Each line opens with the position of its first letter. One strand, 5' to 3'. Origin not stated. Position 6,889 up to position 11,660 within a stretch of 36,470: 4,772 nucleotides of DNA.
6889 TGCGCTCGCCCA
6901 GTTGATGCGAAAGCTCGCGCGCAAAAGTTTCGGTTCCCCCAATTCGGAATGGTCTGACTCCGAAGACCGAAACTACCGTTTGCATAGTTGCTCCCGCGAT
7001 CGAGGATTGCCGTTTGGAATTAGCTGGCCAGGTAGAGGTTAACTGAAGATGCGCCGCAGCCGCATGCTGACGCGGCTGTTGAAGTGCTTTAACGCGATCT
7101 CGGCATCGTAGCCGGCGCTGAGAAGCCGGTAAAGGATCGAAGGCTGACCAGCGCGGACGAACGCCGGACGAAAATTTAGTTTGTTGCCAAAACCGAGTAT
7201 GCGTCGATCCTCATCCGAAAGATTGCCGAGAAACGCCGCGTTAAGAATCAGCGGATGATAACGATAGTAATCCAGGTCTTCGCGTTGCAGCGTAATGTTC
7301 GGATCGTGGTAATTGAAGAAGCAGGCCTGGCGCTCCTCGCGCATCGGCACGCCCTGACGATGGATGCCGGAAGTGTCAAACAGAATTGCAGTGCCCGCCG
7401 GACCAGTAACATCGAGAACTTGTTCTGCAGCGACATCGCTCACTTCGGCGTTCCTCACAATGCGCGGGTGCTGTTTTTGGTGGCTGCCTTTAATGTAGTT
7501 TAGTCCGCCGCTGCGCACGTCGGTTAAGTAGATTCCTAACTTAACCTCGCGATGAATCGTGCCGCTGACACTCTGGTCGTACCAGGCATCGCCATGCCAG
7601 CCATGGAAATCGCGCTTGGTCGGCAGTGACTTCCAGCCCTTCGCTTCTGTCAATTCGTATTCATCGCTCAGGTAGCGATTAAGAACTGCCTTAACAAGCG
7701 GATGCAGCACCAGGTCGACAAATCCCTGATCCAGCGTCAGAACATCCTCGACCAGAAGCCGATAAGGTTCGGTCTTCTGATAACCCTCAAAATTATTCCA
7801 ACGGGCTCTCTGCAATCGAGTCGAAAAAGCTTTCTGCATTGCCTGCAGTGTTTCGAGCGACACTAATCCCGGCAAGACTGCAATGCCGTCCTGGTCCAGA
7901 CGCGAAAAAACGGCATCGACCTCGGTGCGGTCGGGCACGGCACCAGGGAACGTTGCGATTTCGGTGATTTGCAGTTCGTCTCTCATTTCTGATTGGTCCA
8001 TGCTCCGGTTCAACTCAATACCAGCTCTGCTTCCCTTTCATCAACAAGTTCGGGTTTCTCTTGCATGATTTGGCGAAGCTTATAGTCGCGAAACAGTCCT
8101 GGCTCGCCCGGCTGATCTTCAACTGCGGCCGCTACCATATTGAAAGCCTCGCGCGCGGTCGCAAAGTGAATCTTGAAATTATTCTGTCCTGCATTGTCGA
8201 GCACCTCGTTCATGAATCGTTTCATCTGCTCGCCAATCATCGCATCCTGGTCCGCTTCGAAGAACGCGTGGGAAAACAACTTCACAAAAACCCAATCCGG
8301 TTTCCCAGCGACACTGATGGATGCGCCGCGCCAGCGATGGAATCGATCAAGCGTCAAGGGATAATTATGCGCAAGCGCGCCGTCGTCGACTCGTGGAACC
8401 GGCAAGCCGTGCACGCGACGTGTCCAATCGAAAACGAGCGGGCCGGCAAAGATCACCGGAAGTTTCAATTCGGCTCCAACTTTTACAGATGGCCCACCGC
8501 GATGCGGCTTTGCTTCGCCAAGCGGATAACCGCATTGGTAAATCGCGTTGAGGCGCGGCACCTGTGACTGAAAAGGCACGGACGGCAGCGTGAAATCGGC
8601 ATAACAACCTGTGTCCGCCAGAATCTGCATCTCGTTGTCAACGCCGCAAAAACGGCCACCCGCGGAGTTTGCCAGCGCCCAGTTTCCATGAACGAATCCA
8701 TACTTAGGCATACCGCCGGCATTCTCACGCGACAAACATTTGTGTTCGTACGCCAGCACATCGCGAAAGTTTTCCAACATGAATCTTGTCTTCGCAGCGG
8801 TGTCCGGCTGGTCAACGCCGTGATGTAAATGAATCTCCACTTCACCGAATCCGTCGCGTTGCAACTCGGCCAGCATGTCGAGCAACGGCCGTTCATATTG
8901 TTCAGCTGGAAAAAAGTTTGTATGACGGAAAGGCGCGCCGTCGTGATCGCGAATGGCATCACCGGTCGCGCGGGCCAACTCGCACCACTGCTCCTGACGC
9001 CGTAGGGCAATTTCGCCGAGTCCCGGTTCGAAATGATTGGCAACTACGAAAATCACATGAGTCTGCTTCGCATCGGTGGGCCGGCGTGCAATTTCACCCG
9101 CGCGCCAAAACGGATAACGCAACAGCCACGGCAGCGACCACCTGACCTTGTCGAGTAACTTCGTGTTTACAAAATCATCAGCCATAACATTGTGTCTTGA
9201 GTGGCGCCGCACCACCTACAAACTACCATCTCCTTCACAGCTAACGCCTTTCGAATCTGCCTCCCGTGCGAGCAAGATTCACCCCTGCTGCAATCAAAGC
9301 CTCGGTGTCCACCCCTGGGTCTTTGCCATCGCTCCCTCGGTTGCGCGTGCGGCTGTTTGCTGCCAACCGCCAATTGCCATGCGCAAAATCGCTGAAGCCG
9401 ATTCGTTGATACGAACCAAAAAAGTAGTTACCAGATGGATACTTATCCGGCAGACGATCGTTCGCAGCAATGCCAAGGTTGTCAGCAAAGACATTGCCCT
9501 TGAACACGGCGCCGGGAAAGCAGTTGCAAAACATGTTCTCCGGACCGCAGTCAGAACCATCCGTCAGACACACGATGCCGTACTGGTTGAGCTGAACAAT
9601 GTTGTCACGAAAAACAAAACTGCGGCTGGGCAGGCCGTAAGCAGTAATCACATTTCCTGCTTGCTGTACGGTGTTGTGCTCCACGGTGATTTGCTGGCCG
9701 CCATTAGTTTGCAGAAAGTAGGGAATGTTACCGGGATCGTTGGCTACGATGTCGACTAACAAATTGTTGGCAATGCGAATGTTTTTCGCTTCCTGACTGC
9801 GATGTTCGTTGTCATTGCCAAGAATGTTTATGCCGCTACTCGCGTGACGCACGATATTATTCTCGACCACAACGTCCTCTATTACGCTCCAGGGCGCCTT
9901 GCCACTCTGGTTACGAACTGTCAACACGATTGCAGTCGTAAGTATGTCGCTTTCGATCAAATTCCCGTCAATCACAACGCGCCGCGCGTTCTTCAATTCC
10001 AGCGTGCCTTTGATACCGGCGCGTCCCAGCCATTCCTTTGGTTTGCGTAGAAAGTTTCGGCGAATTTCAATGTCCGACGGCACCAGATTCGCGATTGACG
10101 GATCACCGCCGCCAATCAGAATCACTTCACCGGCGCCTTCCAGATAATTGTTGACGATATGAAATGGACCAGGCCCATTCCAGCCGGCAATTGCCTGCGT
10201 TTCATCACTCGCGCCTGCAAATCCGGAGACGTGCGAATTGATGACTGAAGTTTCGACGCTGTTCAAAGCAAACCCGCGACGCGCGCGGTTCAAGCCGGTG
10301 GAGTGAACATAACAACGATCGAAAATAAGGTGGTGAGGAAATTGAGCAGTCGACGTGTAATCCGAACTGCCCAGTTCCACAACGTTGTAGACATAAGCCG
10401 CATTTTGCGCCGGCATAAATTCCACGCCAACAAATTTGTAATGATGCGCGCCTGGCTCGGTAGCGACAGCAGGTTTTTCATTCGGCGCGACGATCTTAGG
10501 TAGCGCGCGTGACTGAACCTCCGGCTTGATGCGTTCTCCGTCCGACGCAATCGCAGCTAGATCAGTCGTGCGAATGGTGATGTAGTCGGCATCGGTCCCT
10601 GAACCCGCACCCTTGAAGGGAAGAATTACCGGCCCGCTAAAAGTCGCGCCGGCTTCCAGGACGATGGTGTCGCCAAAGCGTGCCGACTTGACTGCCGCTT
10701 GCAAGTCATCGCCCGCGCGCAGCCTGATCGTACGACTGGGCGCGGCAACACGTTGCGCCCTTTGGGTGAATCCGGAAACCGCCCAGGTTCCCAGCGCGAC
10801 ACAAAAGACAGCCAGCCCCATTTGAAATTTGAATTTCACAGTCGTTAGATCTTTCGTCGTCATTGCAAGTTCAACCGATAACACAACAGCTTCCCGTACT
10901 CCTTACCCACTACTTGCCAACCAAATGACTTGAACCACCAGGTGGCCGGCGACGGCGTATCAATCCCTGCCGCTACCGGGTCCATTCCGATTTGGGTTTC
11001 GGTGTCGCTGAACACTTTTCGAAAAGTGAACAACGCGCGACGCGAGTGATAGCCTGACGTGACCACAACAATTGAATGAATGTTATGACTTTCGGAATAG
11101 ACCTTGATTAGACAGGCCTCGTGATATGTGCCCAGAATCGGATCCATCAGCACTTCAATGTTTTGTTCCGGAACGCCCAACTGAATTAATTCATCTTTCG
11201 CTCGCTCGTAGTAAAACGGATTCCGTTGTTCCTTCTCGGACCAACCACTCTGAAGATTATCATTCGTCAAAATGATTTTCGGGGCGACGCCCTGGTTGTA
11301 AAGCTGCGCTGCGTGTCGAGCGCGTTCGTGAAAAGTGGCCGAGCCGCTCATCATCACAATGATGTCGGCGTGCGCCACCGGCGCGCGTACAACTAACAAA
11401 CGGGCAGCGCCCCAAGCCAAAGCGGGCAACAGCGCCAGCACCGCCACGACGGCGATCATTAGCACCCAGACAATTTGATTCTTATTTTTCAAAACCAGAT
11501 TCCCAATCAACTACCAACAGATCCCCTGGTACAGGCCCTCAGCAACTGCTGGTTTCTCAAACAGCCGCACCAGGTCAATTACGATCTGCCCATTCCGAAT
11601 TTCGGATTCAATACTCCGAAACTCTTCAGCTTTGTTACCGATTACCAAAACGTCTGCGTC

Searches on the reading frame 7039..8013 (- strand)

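Call 6: search_protein_families(library=pfam, proteins=[window:7039-8013:-], max_evalue=0.00001)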
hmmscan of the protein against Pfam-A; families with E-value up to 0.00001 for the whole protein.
window:7039-8013:- (324 aa): 1 family
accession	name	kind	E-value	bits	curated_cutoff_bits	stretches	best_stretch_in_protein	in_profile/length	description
PF05721.19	PhyH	-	5.2e-10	40.4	22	1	40-219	2-201/213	Phytanoyl-CoA dioxygenase (PhyH)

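Call 8: search_protein_families(library=ncbifam, proteins=[window:7039-8013:-], max_evalue=0.00001)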
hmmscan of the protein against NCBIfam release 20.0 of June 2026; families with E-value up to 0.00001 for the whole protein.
window:7039-8013:- (324 aa): 0 families

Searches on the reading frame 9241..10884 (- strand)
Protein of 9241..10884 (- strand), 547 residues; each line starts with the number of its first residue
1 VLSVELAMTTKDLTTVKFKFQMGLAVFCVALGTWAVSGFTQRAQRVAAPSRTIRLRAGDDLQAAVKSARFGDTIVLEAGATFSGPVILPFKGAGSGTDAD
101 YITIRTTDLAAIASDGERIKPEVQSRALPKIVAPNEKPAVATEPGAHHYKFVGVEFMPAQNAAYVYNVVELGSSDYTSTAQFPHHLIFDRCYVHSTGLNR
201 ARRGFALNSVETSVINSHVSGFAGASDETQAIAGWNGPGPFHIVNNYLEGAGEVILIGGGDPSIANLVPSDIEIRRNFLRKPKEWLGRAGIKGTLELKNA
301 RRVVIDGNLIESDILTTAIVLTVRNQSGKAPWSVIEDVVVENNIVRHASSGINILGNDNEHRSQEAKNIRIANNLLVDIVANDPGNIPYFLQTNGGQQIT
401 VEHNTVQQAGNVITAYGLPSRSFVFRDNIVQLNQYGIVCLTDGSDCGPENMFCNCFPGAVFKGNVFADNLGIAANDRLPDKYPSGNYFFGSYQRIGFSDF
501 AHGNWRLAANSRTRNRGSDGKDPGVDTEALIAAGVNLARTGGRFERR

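Call 6: search_protein_families(library=pfam, proteins=[window:9241-10884:-], max_evalue=0.00001)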
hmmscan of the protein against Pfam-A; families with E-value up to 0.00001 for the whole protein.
window:9241-10884:- (547 aa): 0 families

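Call 8: search_protein_families(library=ncbifam, proteins=[window:9241-10884:-], max_evalue=0.00001)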
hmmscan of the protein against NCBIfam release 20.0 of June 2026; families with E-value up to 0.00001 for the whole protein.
window:9241-10884:- (547 aa): 0 families

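Call 30: search_protein_families(library=pfam, proteins=[window:9241-10884:-], max_evalue=0.05)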
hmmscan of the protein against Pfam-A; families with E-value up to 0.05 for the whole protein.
window:9241-10884:- (547 aa): 2 families
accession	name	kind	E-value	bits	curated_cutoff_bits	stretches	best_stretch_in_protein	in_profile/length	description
PF13229.12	Beta_helix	-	0.00026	21.1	25.9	0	242-406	35-158/158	Right handed beta helix region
PF08480.16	Disaggr_assoc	-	0.047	14.1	22.6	0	336-457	2-124/194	Disaggregatase related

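Call 80: search_solved_structures(query=window:9241-10884:-, max_evalue=1)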
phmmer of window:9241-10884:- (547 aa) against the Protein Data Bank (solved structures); distinct sequences matched with E-value up to 1: 1.
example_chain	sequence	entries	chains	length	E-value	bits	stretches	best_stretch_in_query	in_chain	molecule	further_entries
6kfn_A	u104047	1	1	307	0.00097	20.9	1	50-107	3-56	alginate lyase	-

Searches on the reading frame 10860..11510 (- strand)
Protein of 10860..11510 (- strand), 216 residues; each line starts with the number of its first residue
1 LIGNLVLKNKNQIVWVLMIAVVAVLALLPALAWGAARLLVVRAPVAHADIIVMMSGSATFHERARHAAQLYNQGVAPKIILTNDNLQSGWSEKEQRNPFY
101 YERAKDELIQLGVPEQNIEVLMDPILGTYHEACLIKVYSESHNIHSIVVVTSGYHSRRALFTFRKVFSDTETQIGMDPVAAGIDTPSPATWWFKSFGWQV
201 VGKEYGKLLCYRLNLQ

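Call 6: search_protein_families(library=pfam, proteins=[window:10860-11510:-], max_evalue=0.00001)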
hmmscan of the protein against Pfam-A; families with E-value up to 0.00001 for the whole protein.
window:10860-11510:- (216 aa): 1 family
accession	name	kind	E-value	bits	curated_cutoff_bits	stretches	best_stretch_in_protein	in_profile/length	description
PF02698.23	DUF218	-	1.9e-13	50.9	27.6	1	49-178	1-113/133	DUF218 domain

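Call 8: search_protein_families(library=ncbifam, proteins=[window:10860-11510:-], max_evalue=0.00001)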
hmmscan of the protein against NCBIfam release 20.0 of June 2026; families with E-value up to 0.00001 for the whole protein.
window:10860-11510:- (216 aa): 0 families
